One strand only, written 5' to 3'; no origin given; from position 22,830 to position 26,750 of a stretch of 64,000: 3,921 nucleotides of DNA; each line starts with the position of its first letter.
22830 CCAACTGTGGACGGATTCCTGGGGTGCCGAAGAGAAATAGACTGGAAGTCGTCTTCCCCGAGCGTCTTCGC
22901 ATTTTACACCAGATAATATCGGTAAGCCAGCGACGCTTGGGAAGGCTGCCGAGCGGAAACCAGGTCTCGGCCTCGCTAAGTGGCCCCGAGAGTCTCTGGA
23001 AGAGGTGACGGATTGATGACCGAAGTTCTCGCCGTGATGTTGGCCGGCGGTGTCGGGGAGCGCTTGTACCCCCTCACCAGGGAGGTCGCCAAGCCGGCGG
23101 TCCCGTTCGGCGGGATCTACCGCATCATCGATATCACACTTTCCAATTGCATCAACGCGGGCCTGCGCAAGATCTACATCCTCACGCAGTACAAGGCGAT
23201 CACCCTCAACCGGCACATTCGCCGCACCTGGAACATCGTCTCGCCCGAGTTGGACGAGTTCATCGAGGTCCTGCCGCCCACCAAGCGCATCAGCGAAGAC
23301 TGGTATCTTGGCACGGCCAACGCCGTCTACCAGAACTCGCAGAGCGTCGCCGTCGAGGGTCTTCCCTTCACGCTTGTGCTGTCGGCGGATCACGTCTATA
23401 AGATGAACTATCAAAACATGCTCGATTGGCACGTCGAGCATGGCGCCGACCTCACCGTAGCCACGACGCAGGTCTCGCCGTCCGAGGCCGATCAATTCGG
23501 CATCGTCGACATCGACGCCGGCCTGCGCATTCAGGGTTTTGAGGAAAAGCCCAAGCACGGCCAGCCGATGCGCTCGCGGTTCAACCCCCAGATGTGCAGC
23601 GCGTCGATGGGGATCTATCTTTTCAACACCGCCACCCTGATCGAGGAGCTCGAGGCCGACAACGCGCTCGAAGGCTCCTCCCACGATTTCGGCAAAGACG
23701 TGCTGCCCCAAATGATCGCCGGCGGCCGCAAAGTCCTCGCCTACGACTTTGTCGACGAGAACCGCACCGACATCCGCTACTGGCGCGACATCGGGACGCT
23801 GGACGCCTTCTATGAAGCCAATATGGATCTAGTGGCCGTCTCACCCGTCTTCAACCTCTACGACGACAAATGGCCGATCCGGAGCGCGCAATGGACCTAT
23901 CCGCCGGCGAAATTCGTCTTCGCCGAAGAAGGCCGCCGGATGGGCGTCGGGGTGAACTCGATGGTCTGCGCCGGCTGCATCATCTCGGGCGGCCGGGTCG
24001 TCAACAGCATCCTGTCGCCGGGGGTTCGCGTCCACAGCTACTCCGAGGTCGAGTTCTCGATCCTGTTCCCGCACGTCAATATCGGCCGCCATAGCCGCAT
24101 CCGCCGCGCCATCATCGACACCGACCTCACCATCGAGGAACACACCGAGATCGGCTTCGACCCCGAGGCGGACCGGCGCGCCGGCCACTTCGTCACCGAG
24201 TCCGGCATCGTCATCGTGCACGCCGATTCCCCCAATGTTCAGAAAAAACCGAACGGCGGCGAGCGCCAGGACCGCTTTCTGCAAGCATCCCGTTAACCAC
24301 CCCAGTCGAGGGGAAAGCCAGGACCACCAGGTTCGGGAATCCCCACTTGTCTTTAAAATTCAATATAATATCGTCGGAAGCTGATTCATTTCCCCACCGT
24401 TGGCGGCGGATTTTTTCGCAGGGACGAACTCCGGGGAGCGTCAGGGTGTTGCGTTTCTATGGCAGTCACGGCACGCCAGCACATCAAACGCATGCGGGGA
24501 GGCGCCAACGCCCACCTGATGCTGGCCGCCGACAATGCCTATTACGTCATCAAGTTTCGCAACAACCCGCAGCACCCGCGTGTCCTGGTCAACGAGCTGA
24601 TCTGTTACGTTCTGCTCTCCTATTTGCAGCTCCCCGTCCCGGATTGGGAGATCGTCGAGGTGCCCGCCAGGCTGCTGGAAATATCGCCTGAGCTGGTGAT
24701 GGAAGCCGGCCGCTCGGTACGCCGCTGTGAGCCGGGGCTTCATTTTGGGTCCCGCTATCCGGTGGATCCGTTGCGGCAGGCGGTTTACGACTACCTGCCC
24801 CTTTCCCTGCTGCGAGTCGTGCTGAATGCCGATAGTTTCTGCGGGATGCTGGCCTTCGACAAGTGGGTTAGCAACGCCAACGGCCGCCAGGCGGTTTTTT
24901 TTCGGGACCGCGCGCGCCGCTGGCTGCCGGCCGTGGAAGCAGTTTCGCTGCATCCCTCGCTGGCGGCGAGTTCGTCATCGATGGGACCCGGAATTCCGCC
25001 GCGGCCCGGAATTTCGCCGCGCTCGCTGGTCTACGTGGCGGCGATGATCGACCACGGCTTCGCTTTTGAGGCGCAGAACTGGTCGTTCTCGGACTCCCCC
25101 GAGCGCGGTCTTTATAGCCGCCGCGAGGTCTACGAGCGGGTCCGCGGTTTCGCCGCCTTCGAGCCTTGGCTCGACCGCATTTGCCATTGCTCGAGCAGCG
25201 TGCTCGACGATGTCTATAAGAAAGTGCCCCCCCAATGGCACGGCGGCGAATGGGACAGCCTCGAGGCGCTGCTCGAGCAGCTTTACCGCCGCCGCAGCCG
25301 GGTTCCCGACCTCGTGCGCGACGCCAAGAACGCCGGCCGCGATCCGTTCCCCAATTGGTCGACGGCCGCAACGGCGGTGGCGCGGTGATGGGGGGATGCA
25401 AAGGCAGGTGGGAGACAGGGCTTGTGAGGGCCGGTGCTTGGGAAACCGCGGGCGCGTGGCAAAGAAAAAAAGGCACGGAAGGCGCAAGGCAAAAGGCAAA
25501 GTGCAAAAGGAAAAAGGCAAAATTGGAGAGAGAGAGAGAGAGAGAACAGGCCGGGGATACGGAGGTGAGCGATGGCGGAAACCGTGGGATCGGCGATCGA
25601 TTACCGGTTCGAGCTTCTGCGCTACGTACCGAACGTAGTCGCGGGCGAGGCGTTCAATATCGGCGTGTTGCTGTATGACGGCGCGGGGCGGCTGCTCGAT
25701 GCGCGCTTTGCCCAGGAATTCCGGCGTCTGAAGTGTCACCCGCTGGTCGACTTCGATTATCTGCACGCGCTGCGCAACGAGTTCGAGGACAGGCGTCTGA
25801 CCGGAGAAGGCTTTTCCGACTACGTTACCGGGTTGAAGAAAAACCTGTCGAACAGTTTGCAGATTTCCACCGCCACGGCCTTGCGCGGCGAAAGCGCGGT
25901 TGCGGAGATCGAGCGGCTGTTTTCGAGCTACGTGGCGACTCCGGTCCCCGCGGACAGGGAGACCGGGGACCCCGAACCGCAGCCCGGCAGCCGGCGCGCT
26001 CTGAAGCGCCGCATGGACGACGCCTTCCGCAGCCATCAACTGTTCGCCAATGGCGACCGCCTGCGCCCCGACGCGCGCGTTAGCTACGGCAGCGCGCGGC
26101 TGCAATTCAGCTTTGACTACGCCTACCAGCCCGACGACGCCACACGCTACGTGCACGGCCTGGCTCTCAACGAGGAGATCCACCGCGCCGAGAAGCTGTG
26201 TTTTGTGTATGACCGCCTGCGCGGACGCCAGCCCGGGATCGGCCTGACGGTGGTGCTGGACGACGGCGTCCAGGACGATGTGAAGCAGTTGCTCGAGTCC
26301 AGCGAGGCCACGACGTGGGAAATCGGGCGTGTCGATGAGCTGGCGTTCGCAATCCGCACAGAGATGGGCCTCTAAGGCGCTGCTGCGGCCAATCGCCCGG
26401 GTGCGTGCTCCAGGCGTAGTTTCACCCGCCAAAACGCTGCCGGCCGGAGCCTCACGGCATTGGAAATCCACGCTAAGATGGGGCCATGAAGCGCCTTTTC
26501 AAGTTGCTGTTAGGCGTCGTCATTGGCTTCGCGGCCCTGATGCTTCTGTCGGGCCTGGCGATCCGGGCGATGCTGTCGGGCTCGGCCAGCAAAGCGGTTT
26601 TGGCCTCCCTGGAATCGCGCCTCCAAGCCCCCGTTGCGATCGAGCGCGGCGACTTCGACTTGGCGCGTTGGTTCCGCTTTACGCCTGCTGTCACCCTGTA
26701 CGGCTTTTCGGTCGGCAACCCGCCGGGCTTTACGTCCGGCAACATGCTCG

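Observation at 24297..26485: HipA-like kinase + DUF3037 two-gene cassette of unknown function inserted among housekeeping genes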

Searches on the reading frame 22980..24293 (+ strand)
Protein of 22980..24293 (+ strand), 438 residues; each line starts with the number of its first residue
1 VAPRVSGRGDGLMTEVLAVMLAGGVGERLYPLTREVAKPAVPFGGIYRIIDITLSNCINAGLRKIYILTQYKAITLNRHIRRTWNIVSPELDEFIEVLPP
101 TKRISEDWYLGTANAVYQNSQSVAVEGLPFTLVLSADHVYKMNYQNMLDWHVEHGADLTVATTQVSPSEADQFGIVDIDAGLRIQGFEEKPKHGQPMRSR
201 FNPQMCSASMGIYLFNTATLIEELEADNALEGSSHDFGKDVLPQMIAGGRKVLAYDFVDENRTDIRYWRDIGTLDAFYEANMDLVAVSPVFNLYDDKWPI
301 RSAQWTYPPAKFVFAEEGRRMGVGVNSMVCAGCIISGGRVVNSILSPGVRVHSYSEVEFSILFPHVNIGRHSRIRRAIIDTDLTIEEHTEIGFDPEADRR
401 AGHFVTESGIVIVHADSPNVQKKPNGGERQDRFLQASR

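Call 3: search_protein_families(library=pfam, proteins=[window:22980-24293:+], max_evalue=1)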
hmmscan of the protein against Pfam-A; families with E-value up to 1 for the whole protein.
window:22980-24293:+ (438 aa): 5 families
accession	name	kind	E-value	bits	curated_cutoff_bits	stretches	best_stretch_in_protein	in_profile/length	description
PF00483.29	NTP_transferase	-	2.3e-59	201.4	21.2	1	18-284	2-242/245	Nucleotidyl transferase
PF24894.1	Hexapep_GlmU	-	7.8e-37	126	23.3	1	308-413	1-104/104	GlmU-like, C-terminal hexapeptide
PF25247.1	LbH_GLGC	-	5.8e-08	33.2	27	1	364-415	72-126/135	GLGC left-handed parallel beta-helix domain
PF25084.1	LbH_EIF2B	-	1.3e-05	25.5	54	1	322-391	17-87/105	EIF2B subunit epsilon LbH domain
PF12804.13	NTP_transf_3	-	0.0022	18.6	27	1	18-164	1-124/160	MobA-like NTP transferase domain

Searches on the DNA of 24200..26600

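Call 38: search_rna_families(source=window, start=24200, end=26600, threshold=evalue, max_evalue=1)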
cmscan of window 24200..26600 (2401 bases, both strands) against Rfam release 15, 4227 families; matches with E-value up to 1: 0.
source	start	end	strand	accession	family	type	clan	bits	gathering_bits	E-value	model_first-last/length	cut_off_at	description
